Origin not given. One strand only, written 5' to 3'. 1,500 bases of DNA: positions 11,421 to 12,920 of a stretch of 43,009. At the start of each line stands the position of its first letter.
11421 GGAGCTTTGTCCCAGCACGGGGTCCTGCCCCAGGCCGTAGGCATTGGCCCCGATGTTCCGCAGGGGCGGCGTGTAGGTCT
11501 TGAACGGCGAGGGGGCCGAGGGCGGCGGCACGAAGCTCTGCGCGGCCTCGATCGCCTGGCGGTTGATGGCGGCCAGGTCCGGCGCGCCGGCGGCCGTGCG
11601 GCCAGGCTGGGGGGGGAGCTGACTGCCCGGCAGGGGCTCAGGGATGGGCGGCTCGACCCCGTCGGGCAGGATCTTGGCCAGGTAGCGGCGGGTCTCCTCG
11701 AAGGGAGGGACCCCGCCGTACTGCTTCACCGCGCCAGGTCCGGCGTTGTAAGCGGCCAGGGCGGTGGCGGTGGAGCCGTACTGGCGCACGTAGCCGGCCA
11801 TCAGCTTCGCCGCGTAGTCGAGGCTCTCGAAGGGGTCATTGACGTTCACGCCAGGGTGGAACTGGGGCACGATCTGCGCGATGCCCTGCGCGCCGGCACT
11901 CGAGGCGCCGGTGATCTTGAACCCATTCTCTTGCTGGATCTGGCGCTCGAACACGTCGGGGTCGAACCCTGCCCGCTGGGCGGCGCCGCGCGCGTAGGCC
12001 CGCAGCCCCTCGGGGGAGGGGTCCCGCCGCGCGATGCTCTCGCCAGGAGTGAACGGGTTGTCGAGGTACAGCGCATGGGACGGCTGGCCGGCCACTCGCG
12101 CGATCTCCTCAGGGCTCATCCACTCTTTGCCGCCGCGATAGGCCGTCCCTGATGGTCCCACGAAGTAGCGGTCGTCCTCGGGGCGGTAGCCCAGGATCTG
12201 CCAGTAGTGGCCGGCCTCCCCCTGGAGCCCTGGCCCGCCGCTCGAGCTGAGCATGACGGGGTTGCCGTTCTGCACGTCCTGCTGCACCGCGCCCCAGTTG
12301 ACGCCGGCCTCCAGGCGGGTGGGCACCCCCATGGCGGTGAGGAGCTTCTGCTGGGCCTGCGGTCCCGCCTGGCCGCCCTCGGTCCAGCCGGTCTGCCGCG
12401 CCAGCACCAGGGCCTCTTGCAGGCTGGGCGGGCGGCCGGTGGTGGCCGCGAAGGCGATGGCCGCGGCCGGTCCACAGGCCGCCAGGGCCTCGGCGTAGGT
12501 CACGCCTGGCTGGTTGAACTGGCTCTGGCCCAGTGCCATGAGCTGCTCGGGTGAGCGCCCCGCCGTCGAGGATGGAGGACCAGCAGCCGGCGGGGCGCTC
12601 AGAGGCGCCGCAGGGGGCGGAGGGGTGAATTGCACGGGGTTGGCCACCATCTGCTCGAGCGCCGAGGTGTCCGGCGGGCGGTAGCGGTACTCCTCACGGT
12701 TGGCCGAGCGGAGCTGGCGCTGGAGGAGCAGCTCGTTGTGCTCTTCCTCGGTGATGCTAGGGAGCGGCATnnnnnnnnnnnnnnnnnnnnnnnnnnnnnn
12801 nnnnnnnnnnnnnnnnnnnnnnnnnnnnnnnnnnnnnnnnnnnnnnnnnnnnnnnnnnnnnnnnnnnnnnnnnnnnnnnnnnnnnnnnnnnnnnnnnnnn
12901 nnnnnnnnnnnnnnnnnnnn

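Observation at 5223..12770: A single 2,515-codon ORF: a polyvalent virion/ejection-type protein with about 1,900 aa I cannot assign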

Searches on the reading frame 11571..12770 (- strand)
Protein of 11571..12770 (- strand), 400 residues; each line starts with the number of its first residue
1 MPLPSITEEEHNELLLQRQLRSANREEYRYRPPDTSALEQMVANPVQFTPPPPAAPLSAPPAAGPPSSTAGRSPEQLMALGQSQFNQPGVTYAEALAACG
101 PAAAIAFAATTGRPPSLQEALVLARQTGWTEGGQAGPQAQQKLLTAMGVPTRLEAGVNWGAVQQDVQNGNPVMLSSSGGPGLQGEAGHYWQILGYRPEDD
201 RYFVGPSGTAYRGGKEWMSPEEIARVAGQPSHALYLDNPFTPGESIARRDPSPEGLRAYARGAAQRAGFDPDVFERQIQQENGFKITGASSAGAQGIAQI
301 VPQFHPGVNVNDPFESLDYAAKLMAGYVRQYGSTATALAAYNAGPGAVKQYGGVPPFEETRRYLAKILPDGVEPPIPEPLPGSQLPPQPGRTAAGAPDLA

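Call 56: search_dna_similar(query=window:11571-12770:-, collection=phages, mode=protein, max_rows=30, max_evalue=1e-8)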
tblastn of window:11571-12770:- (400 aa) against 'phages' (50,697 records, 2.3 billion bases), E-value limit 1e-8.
Records with a match: 30; places in all: 30; records where one place covers at least 80% of the query: 0.
Best place of each record, by identity: <60% 30.
By first word of the organism name: Bacillus 24; Listeria 4; Moorella 1; Bacteriophage 1.
By host as written in the record: Bacillus subtilis BEST7003 9; Bacillus subtilis 5; Bacillus subtilis subsp. subtilis str. 168 5; Listeria monocytogenes 4; Bacillus subtilis Delta6 3; - 2; Bacillus subtilis str. 168 1; Moorella sp. ACPs 1.
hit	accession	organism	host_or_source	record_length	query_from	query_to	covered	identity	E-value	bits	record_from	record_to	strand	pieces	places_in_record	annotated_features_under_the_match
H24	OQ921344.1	Bacillus phage SPbetaL4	Bacillus subtilis BEST7003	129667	269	370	26%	40.6%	2e-10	69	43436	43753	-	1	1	hypothetical protein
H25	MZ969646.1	Bacillus phage BUCT082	Bacillus subtilis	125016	269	370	26%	40.6%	2e-10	69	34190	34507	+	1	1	tail tape measure protein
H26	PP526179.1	Bacillus phage phi3T-SPBeta hybrid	Bacillus subtilis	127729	269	370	26%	40.6%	2e-10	69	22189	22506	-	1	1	record has no annotation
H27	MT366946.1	Bacillus phage Hyb1phi3Ts-SPbeta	Bacillus subtilis subsp. subtilis str. ...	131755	269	370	26%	40.6%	2e-10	69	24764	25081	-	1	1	lytic transglycosylase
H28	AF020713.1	Bacillus phage SPBc2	-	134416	269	370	26%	40.6%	2e-10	69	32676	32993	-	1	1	yomI: putative transglycosylase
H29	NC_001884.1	Bacillus phage SPBc2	Bacillus subtilis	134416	269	370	26%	40.6%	2e-10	69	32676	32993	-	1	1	yomI: tail length tape measure protein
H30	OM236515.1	Bacillus phage SPR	Bacillus subtilis BEST7003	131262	269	370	26%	40.6%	2e-10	69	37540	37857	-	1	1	hypothetical protein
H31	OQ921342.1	Bacillus phage SPbetaL2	Bacillus subtilis BEST7003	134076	269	370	26%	40.6%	2e-10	69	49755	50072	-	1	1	hypothetical protein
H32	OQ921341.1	Bacillus phage SPbetaL1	Bacillus subtilis BEST7003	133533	269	370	26%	40.6%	3e-10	69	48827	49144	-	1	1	hypothetical protein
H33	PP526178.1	Bacillus phage phi3T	Bacillus subtilis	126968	269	370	26%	40.6%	3e-10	68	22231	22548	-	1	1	record has no annotation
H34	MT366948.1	Bacillus phage Hyb3phi3Ts-SPbeta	Bacillus subtilis subsp. subtilis str. ...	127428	269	370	26%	40.6%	3e-10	68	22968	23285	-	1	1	lytic transglycosylase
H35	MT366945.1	Bacillus phage phi3Ts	Bacillus subtilis subsp. subtilis str. ...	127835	269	370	26%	40.6%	3e-10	68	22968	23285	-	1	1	lytic transglycosylase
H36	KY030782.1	Bacillus phage phi3T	Bacillus subtilis str. 168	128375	269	370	26%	40.6%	3e-10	68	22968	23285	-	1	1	hypothetical protein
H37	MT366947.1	Bacillus phage Hyb2phi3Ts-SPbeta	Bacillus subtilis subsp. subtilis str. ...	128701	269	370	26%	40.6%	3e-10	68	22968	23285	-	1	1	lytic transglycosylase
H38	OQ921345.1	Bacillus phage SPbetaL5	Bacillus subtilis BEST7003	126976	269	370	26%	40.6%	3e-10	68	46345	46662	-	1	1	hypothetical protein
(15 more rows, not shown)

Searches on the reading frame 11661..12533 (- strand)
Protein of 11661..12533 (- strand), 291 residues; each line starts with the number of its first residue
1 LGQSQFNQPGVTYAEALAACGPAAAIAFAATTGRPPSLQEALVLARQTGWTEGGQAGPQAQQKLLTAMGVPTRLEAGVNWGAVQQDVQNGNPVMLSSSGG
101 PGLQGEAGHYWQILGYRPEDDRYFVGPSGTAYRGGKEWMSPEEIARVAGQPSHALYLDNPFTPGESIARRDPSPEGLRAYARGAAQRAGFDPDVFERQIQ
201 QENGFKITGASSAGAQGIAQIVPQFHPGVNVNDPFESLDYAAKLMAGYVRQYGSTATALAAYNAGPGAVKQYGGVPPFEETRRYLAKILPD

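Call 78: find_related_loci(query=window:11661-12533:-, collection=genome_contigs, flank=10000)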
Query window:11661-12533:- (291 aa) in genome_contigs; peptide patterns used: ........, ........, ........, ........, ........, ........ (x = any residue, [..] = any of these).
88 stretches matched a pattern, but none encodes a relative of the query by tblastn (E <= 1e-3).

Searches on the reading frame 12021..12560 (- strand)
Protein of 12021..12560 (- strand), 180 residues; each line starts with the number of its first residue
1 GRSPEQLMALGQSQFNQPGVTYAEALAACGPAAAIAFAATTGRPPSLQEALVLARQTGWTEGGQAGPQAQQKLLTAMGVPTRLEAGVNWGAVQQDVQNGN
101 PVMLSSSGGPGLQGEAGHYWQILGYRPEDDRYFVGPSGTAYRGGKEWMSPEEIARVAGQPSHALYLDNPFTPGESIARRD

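Call 81: find_related_loci(query=A4, collection=genome_contigs, flank=10000)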
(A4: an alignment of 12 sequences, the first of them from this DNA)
Query A4 (180 aa) in genome_contigs; peptide patterns used: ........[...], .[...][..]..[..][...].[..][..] (x = any residue, [..] = any of these).
599 stretches matched a pattern (row limit reached: there are more); 16 encode a relative of the query (tblastn E <= 1e-3); 16 distinct loci.
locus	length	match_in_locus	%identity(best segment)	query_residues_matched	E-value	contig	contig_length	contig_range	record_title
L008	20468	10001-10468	45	12-171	9e-38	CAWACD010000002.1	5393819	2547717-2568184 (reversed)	MAG: uncultured Actinomycetota bacterium isolate MFD04967.bin.2.150 genome assembly, contig: contig_2838, whole genome s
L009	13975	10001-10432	46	19-170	7e-37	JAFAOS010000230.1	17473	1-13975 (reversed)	MAG: Chloroflexota bacterium isolate CP_BM_ER_18 BM_ER_k147_7756829, whole genome shotgun sequence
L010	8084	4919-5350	43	13-165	4e-31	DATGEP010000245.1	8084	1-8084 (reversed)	MAG TPA_asm: Ktedonobacterales bacterium isolate SMAG_U9705 k141_518279, whole genome shotgun sequence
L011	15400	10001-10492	48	10-179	9e-31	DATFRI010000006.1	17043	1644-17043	MAG TPA_asm: Actinomycetes bacterium isolate SMAG_U9354 k141_393690, whole genome shotgun sequence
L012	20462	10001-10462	43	20-177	1e-30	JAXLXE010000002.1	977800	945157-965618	MAG: Chloroflexota bacterium isolate STL-CHL41 C1.226.fa-2, whole genome shotgun sequence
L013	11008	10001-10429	45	18-168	2e-29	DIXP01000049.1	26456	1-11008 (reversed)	MAG TPA_asm: Chloroflexi bacterium UBA6077 UBA6077_contig_1464, whole genome shotgun sequence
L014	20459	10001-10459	42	13-174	2e-28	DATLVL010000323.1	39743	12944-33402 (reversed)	MAG TPA_asm: Gemmatimonadales bacterium isolate SMAG_U13191 k141_485316, whole genome shotgun sequence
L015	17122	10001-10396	40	41-177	1e-27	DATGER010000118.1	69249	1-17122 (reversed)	MAG TPA_asm: Chloroflexota bacterium isolate SMAG_U9707 k141_947778, whole genome shotgun sequence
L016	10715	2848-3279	43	14-166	4e-25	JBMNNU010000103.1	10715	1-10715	MAG: Chloroflexota bacterium isolate SBF912SR1HQ0014 scaffold_21403_c1, whole genome shotgun sequence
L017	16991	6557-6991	41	13-165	2e-24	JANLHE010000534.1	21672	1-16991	MAG: Acidobacteria bacterium isolate P6-9 k99_276959, whole genome shotgun sequence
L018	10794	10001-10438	43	13-167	5e-24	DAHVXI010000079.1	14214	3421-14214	MAG TPA_asm: Chloroflexi bacterium isolate clean759 k141_1349041, whole genome shotgun sequence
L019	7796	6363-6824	43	1-166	2e-23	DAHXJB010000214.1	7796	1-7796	MAG TPA_asm: Chloroflexota bacterium isolate clean1545 k141_702166, whole genome shotgun sequence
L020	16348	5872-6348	40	3-166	1e-20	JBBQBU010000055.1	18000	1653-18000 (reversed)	MAG: Chloroflexota bacterium isolate Co_metawrap_1307 Cmw_1307_k141_29035315_length_18000_cov_9.6236, whole genome shotg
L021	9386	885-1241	31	42-167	3e-18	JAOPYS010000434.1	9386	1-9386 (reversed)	MAG: Thermoleophilia bacterium isolate RYN_234 scaffold_2313237, whole genome shotgun sequence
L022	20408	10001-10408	38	33-166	7e-17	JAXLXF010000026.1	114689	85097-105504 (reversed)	MAG: Chloroflexota bacterium isolate STL-CHL42 C2.81.fa-26, whole genome shotgun sequence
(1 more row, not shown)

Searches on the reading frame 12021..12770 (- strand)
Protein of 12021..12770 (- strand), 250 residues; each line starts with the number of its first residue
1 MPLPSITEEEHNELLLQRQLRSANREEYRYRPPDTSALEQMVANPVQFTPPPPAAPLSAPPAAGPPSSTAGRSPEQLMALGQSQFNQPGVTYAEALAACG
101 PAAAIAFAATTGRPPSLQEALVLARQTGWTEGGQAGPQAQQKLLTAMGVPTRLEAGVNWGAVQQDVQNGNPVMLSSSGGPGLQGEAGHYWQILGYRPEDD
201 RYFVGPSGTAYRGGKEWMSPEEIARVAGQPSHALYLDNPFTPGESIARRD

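Call 12: search_protein_families(library=pfam, proteins=[window:12021-12770:-], max_evalue=10)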
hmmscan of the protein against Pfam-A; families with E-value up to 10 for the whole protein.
window:12021-12770:- (250 aa): 1 family
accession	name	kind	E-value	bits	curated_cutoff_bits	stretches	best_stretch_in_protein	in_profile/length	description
PF13529.12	Peptidase_C39_2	-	3.3e-05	24.9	24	1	95-200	12-135/143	Peptidase_C39 like family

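Call 99: search_protein_families(library=phrogs, proteins=[window:12021-12770:-], max_evalue=0.1)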
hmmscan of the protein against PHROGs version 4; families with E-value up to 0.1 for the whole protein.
window:12021-12770:- (250 aa): 0 families
